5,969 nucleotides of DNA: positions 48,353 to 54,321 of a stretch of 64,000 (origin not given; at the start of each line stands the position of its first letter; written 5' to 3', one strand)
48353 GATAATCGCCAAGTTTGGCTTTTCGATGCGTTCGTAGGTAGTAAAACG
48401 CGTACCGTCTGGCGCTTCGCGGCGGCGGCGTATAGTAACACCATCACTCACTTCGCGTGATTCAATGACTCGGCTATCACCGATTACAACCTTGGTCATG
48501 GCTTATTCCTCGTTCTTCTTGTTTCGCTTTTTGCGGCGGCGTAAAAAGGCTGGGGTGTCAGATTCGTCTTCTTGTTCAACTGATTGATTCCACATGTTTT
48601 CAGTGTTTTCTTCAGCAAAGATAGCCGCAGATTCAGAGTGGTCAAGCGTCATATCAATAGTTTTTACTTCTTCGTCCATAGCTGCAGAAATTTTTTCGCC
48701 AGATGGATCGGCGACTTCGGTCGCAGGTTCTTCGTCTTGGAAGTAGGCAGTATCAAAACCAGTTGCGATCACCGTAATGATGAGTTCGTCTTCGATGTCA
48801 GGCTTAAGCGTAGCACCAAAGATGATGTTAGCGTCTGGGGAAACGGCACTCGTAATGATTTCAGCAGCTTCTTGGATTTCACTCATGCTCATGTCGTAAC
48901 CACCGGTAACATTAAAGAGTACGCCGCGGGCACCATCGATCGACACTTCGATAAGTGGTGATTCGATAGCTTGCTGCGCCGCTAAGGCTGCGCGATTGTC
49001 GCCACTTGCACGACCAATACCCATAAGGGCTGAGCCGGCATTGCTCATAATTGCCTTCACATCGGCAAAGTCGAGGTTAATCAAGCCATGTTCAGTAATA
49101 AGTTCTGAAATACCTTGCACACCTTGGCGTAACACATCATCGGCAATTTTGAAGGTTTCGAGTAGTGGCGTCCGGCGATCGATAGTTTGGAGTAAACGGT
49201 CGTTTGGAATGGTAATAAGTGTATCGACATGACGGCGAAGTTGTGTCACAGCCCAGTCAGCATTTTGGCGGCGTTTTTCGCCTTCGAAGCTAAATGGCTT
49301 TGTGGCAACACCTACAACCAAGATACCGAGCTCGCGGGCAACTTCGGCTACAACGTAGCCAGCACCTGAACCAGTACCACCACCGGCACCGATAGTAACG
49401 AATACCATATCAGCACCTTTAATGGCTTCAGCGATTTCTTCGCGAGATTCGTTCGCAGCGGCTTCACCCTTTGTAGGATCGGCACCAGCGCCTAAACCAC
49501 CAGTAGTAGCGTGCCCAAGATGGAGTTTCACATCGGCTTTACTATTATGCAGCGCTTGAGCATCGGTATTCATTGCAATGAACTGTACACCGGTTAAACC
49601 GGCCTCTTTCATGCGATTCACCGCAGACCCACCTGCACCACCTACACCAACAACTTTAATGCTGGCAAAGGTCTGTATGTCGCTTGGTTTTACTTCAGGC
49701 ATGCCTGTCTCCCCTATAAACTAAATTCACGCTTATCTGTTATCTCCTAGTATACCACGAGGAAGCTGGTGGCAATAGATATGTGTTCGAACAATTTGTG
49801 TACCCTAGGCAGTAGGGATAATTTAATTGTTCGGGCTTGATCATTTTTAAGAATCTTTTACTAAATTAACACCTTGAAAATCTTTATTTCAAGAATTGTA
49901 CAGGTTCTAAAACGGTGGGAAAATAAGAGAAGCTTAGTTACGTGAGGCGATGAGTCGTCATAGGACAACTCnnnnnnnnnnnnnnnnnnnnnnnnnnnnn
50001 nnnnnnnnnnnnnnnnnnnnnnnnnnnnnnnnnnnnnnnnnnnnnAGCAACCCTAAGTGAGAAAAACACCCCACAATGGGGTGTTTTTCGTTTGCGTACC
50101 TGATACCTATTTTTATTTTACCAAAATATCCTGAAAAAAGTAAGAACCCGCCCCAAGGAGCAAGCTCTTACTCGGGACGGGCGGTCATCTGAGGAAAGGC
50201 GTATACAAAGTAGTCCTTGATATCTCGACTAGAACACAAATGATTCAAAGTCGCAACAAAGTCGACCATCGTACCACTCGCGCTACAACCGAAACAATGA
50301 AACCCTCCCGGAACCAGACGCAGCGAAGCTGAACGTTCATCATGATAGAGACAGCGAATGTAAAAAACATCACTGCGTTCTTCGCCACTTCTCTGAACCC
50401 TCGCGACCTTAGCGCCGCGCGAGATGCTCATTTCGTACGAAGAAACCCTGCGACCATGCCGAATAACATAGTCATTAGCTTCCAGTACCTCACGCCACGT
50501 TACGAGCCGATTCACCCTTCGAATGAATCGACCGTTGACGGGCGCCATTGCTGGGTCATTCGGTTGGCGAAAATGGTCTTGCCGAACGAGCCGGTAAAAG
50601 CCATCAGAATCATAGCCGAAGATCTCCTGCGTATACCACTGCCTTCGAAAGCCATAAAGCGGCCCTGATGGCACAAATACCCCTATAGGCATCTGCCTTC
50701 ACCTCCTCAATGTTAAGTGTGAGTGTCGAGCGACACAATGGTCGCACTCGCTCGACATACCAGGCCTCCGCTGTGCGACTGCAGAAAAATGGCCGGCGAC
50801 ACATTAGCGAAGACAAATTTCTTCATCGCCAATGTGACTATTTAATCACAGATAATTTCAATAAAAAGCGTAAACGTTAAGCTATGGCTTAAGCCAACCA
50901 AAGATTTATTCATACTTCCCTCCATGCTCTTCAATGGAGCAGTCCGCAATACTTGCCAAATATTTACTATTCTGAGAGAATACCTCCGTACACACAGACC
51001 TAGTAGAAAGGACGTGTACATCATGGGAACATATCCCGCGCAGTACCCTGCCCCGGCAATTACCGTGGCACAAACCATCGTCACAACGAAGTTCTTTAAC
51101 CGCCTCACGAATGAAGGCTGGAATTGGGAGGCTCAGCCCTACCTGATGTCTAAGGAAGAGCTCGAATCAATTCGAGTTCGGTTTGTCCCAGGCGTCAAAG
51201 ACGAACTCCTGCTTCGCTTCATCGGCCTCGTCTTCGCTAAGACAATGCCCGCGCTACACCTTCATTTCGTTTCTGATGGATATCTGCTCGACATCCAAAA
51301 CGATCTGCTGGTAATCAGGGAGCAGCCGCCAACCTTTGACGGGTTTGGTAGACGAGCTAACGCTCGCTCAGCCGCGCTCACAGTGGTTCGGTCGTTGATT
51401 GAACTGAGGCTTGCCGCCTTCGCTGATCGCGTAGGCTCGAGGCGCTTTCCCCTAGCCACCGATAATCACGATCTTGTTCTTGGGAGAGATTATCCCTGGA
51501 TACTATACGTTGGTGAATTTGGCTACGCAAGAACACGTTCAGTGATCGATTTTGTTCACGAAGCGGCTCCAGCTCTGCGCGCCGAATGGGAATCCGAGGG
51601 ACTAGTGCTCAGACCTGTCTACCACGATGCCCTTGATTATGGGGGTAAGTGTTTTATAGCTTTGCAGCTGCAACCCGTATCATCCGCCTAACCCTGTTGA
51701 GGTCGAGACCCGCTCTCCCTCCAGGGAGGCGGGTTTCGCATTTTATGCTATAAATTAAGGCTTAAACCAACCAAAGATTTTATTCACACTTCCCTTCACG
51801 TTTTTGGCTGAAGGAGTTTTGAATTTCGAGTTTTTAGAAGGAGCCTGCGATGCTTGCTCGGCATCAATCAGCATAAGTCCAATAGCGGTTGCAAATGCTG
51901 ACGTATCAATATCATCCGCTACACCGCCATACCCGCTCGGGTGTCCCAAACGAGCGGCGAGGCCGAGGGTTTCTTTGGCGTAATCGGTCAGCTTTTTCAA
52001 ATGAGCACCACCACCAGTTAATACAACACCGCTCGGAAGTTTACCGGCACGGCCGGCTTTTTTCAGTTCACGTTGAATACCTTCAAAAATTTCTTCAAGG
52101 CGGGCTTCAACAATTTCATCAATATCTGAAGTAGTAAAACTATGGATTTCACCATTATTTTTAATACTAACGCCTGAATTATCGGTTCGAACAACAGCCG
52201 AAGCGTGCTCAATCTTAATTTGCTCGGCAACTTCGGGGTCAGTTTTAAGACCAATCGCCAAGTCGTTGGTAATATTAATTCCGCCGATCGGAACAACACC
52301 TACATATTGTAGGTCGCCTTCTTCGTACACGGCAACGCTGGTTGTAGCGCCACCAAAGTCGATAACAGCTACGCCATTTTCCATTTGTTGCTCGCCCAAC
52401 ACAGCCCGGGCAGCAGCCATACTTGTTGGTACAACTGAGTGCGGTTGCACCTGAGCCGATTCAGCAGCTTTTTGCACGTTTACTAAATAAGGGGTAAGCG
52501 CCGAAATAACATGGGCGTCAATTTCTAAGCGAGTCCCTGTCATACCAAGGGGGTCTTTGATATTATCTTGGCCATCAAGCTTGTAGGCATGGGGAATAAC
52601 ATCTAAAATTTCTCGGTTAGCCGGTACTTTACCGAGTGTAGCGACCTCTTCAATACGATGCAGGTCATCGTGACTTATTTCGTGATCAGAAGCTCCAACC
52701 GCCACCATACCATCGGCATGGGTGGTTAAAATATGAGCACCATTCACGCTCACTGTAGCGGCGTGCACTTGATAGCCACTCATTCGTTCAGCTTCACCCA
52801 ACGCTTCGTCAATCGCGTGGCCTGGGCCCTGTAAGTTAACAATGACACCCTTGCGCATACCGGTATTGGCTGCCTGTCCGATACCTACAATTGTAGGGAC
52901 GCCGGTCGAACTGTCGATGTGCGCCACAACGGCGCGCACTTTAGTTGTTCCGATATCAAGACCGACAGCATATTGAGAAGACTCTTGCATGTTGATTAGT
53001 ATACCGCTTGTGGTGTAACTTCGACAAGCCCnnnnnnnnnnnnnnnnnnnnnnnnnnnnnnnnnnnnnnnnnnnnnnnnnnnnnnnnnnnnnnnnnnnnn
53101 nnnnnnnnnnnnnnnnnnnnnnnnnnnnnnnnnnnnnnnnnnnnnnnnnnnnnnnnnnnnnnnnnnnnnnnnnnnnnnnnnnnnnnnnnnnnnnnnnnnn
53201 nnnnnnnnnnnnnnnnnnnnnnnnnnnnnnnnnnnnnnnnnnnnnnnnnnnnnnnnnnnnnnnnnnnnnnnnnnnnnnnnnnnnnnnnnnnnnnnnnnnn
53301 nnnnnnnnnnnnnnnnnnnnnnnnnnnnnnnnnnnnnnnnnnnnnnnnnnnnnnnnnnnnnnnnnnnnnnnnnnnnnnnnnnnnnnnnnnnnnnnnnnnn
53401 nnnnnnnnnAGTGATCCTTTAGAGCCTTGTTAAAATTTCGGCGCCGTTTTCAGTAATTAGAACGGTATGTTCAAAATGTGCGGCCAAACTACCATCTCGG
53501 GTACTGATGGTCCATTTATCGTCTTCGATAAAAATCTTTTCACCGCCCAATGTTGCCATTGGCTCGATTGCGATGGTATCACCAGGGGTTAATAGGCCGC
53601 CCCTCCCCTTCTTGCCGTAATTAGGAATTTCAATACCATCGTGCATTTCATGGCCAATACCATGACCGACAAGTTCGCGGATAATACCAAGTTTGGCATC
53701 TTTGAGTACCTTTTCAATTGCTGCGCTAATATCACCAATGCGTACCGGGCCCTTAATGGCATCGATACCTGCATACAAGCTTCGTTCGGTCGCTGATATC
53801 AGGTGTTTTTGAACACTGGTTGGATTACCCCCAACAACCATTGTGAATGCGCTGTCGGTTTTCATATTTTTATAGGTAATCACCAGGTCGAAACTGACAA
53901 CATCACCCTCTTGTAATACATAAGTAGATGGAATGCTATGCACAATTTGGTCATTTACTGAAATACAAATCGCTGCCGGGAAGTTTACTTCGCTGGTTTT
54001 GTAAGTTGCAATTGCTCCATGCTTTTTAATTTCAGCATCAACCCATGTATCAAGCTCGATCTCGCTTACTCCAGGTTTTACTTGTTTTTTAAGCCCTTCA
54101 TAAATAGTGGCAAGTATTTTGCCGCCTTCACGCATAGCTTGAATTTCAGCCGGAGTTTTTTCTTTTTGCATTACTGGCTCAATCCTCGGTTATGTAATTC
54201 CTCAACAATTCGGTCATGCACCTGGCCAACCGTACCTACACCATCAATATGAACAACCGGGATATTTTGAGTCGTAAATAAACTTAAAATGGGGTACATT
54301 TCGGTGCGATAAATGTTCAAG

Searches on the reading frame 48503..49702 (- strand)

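Call 68: search_protein_families(library=pfam, proteins=[window:48503-49702:-], max_evalue=0.0001)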
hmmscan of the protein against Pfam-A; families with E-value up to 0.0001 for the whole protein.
window:48503-49702:- (399 aa): 2 families
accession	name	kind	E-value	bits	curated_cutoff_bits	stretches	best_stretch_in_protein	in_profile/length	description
PF00091.31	Tubulin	-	7.6e-49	167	33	1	14-174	1-189/190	Tubulin/FtsZ family, GTPase domain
PF12327.13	FtsZ_C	-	1.1e-34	119.1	27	1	223-317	1-95/95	FtsZ family, C-terminal domain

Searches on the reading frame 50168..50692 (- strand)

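Call 68: search_protein_families(library=pfam, proteins=[window:50168-50692:-], max_evalue=0.0001)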
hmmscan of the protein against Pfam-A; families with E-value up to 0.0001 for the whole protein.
window:50168-50692:- (174 aa): 1 family
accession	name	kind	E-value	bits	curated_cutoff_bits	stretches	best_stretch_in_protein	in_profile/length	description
PF01807.25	Zn_ribbon_DnaG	-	3e-07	30.6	24.9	1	107-152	29-76/98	CHC2 zinc finger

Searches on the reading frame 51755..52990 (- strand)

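Call 68: search_protein_families(library=pfam, proteins=[window:51755-52990:-], max_evalue=0.0001)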
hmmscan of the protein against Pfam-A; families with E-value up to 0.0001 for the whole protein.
window:51755-52990:- (411 aa): 4 families
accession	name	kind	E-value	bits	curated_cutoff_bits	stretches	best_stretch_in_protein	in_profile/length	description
PF14450.12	FtsA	-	2.9e-29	102.4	31.8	1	208-371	1-127/127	Cell division protein FtsA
PF02491.25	SHS2_FTSA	-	9e-23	80.9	25.4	1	84-162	1-78/79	SHS2 domain inserted in FTSA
PF06723.19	MreB_Mbl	-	2.7e-09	36.8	27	1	172-348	112-303/327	MreB/Mbl protein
PF11104.14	PilM_2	-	8.4e-09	35.2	27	1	189-262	164-237/340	Type IV pilus assembly protein PilM;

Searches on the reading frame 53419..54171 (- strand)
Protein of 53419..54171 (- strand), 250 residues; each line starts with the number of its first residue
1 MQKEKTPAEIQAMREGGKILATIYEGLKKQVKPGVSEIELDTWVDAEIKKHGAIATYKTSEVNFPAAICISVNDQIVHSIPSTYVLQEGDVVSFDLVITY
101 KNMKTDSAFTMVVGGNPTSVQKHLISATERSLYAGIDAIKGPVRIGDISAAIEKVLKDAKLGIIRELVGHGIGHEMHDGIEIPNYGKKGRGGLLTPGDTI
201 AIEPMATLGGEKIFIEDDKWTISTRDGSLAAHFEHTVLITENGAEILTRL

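Call 68: search_protein_families(library=pfam, proteins=[window:53419-54171:-], max_evalue=0.0001)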
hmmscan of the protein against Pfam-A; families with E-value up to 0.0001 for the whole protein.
window:53419-54171:- (250 aa): 1 family
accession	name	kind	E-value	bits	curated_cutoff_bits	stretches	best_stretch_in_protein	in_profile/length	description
PF00557.29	Peptidase_M24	-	1.9e-43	149.1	23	1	12-241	2-208/208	Metallopeptidase family M24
